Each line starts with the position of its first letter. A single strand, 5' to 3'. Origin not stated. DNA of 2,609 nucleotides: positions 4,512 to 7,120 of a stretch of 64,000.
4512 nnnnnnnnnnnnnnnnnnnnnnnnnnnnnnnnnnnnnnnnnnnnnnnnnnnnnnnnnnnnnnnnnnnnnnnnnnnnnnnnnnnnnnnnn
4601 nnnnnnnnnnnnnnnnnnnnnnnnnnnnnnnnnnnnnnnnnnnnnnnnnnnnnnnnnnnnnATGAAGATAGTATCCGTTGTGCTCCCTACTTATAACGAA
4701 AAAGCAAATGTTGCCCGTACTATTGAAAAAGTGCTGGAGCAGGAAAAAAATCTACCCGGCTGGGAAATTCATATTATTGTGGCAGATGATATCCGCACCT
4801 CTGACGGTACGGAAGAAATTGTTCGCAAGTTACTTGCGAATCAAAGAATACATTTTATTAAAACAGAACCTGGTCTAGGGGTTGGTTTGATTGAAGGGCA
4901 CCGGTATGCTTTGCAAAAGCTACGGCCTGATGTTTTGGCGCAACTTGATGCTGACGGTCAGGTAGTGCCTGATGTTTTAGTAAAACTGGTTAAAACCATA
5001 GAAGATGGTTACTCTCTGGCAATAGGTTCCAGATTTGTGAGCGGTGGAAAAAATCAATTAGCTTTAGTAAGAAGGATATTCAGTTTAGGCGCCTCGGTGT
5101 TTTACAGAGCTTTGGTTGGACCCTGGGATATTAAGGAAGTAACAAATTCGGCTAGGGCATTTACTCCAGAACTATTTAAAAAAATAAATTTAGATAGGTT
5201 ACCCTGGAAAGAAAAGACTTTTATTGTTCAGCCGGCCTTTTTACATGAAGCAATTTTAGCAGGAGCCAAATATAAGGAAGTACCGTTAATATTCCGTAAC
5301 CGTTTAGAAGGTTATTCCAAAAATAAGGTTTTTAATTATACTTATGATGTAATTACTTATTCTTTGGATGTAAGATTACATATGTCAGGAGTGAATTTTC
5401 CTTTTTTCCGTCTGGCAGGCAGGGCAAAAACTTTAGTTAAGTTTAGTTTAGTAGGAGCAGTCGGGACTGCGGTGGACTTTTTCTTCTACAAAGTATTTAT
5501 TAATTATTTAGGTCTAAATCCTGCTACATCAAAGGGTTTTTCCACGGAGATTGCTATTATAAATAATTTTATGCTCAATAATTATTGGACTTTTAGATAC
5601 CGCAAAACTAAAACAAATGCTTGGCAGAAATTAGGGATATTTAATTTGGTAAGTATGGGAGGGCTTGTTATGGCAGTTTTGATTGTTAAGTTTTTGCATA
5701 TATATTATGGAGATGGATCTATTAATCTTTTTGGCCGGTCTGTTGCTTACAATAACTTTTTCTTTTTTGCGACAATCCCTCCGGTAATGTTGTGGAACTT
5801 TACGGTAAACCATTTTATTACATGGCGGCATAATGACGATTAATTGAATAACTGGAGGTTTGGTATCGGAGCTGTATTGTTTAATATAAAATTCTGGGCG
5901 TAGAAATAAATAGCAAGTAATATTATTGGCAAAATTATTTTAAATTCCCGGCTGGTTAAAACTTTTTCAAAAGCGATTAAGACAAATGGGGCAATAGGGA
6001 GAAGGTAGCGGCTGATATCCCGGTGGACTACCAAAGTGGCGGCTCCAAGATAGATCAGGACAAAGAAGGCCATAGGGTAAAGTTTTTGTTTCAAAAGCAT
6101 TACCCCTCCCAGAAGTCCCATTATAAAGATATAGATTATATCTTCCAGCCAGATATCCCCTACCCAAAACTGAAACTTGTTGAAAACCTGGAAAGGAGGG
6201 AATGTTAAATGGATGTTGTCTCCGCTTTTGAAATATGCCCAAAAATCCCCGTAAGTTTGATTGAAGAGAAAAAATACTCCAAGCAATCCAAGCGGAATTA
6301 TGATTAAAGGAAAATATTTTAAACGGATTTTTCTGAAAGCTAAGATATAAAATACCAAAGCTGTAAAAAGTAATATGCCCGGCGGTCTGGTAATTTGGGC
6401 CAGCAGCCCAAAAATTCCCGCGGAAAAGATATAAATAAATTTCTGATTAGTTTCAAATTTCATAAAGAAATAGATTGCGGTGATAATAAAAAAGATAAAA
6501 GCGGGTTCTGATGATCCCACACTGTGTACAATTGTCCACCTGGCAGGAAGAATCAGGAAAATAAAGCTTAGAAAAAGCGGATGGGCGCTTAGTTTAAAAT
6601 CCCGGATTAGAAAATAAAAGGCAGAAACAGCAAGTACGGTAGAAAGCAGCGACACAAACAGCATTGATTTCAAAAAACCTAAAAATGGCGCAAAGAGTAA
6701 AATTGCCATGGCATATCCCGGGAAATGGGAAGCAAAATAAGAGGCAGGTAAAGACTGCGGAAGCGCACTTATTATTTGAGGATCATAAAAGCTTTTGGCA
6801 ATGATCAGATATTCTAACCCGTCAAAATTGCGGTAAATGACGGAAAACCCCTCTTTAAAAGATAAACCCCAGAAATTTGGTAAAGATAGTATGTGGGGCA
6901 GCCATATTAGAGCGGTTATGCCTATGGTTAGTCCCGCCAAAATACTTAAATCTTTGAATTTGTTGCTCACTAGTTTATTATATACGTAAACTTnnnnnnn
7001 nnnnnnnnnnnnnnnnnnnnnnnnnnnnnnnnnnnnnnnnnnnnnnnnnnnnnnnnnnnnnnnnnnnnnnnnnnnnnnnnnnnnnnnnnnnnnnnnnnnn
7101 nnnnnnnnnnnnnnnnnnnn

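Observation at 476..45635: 45-kb near-unidirectional, translationally coupled glycosylation super-operon built around ~19 GT-C membrane glycosyltransferases and five lipid-monosaccharide synthases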

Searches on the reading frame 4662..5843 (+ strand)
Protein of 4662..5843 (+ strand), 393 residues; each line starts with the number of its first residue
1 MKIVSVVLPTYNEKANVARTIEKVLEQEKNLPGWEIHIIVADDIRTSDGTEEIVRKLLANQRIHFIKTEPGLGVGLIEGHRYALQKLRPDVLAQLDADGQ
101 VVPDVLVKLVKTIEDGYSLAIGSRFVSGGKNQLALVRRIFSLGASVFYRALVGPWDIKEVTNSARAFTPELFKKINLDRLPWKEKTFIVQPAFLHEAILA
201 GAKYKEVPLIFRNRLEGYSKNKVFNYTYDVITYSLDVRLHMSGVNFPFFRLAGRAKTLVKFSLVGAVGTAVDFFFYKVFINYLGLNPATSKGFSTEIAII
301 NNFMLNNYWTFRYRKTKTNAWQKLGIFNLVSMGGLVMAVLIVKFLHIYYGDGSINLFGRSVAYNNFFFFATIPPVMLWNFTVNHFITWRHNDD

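Call 4: search_protein_families(library=pfam, proteins=[window:4662-5843:+], max_evalue=0.01)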
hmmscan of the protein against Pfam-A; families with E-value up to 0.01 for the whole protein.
window:4662-5843:+ (393 aa): 3 families
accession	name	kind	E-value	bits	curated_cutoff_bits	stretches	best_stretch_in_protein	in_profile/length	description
PF00535.33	Glycos_transf_2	-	5.7e-23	82.1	23.3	1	5-173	1-165/168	Glycosyl transferase family 2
PF04138.20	GtrA_DPMS_TM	-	2.2e-19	70.2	26.1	1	260-388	1-117/117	GtrA/DPMS, transmembrane domain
PF13641.12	Glyco_tranf_2_3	-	4.2e-06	27.4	27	1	4-127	3-126/230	Glycosyltransferase like family 2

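Call 12: search_protein_families(library=ncbifam, proteins=[window:4662-5843:+], max_evalue=0.01)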
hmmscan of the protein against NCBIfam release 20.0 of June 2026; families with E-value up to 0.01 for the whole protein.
window:4662-5843:+ (393 aa): 21 families
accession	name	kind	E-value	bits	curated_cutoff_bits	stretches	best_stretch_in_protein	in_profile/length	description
NF050050.1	ProtGlycPglI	equivalog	1.3e-10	41.1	500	1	2-126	2-121/306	GalNAc(5)-diNAcBac-PP-undecaprenol beta-1,3-glucosyltransferase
TIGR04182.1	glyco_TIGR04182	equivalog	3.5e-10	39.8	325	1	4-218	2-197/293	S-layer glycoprotein N-glycosyltransferase AglJ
NF047683.1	TeichurnBiosyTuaG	equivalog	8.1e-09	35.5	400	1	3-113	7-111/252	teichuronic acid biosynthesis protein TuaG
NF047588.1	GlcsyltransPgfSStrep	equivalog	1.2e-08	34.5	500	1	4-140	3-137/308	glycosyltransferase PgfS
NF041391.1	DPhHxTase_Halo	equivalog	6.2e-08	31.9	375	1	10-215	3-187/213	dolichyl-phosphate hexose transferase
TIGR03937.1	PgaC_IcaA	equivalog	6.6e-08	31.9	422.3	1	2-116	45-153/407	poly-beta-1,6-N-acetyl-D-glucosamine synthase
NF058614.1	PPMAGASynPpgS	equivalog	1.4e-07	31.2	370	1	5-177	3-167/226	polyprenyl-phospho-N-acetylgalactosaminyl synthase PpgS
TIGR04283.1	glyco_like_mftF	equivalog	1.4e-06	28.1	182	1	4-119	1-104/221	TIGR04283 family arsenosugar biosynthesis glycosyltransferase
NF038299.1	EPS_HpsN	equivalog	1.6e-06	27.3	425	1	3-115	2-108/317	hormogonium polysaccharide biosynthesis glycosyltransferase HpsN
NF007986.1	PRK10714.1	equivalog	3.4e-06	26.3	529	1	2-120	6-122/316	undecaprenyl-phosphate 4-deoxy-4-formamido-L-arabinose transferase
NF041875.1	EPS_EpsD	equivalog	3.8e-06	26.5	370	1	4-109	1-100/325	exopolysaccharide biosynthesis glycosyltransferase EpsD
TIGR04242.1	nodulat_NodC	equivalog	2.2e-05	23.6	550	1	4-122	50-165/395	chitooligosaccharide synthase NodC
NF045692.1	OglycostaseCruG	equivalog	2.9e-05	23.2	600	1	3-119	42-159/386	2'-O-glycosyltransferase CruG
TIGR03469.1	HpnB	hypoth_equivalog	0.00019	20.6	379.25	1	4-113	46-160/386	hopene-associated glycosyltransferase HpnB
NF007453.0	PRK10018.1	equivalog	0.00033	20.4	382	1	3-107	7-105/280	colanic acid biosynthesis glycosyltransferase WcaA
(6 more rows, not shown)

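Call 35: search_solved_structures(query=window:4662-5843:+, max_evalue=0.001)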
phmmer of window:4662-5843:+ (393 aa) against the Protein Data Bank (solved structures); distinct sequences matched with E-value up to 0.001: 6.
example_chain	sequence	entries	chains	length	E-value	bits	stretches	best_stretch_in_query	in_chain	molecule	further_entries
5mlz_A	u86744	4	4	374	3.6e-25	92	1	4-349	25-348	Dolichol monophosphate mannose synthase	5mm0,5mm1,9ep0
2z87_A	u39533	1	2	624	1.8e-07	33.8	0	3-110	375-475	Chondroitin synthase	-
2z86_A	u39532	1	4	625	1.8e-07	33.8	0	3-110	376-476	Chondroitin synthase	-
9bhc_C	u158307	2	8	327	0.0002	23.8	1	2-119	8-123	Undecaprenyl-phosphate 4-deoxy-4-formamido-L-arabinose transferase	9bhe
8vxh_A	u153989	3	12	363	0.00026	23.4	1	2-119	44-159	Undecaprenyl-phosphate 4-deoxy-4-formamido-L-arabinose transferase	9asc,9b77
9hwj_A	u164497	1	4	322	0.00035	23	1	2-119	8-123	Undecaprenyl-phosphate 4-deoxy-4-formamido-L-arabinose transferase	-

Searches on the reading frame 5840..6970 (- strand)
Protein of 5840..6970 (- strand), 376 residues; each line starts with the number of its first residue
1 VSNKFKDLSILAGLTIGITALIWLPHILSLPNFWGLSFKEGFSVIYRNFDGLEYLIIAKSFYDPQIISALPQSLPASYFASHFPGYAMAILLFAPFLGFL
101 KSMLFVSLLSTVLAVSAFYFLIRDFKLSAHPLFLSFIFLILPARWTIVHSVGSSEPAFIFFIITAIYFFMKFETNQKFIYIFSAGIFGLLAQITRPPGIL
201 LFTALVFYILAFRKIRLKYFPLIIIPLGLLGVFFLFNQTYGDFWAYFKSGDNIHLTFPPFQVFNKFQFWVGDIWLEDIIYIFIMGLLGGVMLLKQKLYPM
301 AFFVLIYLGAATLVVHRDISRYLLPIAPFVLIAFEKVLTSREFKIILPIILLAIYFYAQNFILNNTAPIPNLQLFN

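Call 4: search_protein_families(library=pfam, proteins=[window:5840-6970:-], max_evalue=0.01)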
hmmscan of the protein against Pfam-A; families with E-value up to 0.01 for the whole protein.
window:5840-6970:- (376 aa): 0 families

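Call 12: search_protein_families(library=ncbifam, proteins=[window:5840-6970:-], max_evalue=0.01)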
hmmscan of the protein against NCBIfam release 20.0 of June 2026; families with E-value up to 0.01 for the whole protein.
window:5840-6970:- (376 aa): 0 families

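Call 17: search_solved_structures(query=window:5840-6970:-, max_evalue=10)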
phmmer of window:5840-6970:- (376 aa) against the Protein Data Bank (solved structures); distinct sequences matched with E-value up to 10: 0.

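Call 41: search_protein_representatives(protein=window:5840-6970:-)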
Query: 376 residues. Proteins with E-value up to 0.001 (for the whole library): 322; up to 1e-10: 216; up to 1e-30: 90. The best 150 are listed.
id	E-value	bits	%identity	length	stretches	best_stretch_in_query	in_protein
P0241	1.0e-140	486.0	64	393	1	2-375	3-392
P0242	8.8e-113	394.0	73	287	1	103-376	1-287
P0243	3.6e-90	319.6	46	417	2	1-219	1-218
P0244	2.0e-82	294.2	76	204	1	185-376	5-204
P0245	3.3e-79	283.6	59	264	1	1-251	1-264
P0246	3.7e-77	276.8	63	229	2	1-209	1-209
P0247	6.1e-75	269.5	43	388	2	3-209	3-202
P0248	3.4e-72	260.5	44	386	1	1-370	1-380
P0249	7.8e-72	259.3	84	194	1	234-376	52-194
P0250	1.8e-67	244.9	42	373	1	26-374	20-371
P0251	2.5e-65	237.9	71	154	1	3-154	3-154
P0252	2.4e-64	234.6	45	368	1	6-370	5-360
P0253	3.9e-61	224.0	42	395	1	2-370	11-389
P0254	4.9e-61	223.7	41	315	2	221-370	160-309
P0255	3.1e-60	221.1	38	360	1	22-371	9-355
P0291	2.8e-38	148.8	38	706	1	40-360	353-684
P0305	7.4e-35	137.6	37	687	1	45-364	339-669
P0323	3.7e-32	128.7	36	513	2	42-369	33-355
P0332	1.3e-29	120.3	36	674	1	39-365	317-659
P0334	2.3e-29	119.5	33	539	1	41-362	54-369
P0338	5.5e-28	114.9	32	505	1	27-364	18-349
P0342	1.2e-27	113.9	34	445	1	33-362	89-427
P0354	7.3e-26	108.0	35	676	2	33-210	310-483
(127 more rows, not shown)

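Call 43: search_protein_families(library=pfam, proteins=[P0291, P0305, P0332, P0354, P0323, P0334, P0338, P0342, P0241, P0248], max_evalue=0.01)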
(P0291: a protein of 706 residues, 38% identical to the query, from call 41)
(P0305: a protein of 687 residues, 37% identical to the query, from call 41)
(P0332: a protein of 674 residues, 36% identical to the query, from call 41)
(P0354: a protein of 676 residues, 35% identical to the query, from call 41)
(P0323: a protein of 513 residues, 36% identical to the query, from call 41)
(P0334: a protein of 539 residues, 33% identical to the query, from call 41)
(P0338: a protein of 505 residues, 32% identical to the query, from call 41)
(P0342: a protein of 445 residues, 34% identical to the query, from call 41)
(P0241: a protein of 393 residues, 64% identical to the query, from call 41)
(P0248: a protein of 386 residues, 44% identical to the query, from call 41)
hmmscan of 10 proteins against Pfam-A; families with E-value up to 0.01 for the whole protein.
P0291 (706 aa): 0 families

P0305 (687 aa): 0 families

P0332 (674 aa): 0 families

P0354 (676 aa): 0 families

P0323 (513 aa): 2 families
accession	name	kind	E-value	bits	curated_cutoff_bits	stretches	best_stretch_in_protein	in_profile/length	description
PF07691.17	PA14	-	3.4e-25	89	24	1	371-500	3-142/147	PA14 domain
PF10528.15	GLEYA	-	0.006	17.3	26.2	0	415-489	3-87/91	GLEYA domain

P0334 (539 aa): 0 families

P0338 (505 aa): 2 families
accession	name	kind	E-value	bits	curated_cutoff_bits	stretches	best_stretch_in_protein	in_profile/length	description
PF07691.17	PA14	-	3.1e-10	40.5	24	1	381-491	12-130/147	PA14 domain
PF13231.12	PMT_2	-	0.00076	20.2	26.1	1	75-208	4-148/160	Dolichyl-phosphate-mannose-protein mannosyltransferase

P0342 (445 aa): 0 families

P0241 (393 aa): 1 family
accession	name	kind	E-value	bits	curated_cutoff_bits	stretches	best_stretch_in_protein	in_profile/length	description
PF13231.12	PMT_2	-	0.00012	22.7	26.1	1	85-232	4-147/160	Dolichyl-phosphate-mannose-protein mannosyltransferase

P0248 (386 aa): 1 family
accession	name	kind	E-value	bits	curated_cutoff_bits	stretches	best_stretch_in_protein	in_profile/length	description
PF13231.12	PMT_2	-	3.8e-05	24.4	26.1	1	86-212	4-138/160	Dolichyl-phosphate-mannose-protein mannosyltransferase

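Call 48: search_protein_families(library=pfam, alignment_id=A2, max_evalue=0.01)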
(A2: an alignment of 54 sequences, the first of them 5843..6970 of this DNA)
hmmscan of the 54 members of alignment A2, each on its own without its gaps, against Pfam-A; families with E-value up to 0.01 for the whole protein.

A. member 1, window:5843-6970:- (376 aa): 0 families

B. families by the number of members that match (of 54 scanned): 5 families
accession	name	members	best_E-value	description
PF13231.12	PMT_2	8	3.8e-05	Dolichyl-phosphate-mannose-protein mannosyltransferase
PF09594.16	GT87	2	0.0033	Glycosyltransferase family 87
PF09852.15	DUF2079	1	0.00072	Predicted membrane protein (DUF2079)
PF15971.10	Mannosyl_trans4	1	0.0069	DolP-mannose mannosyltransferase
PF14897.12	EpsG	1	0.0072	EpsG family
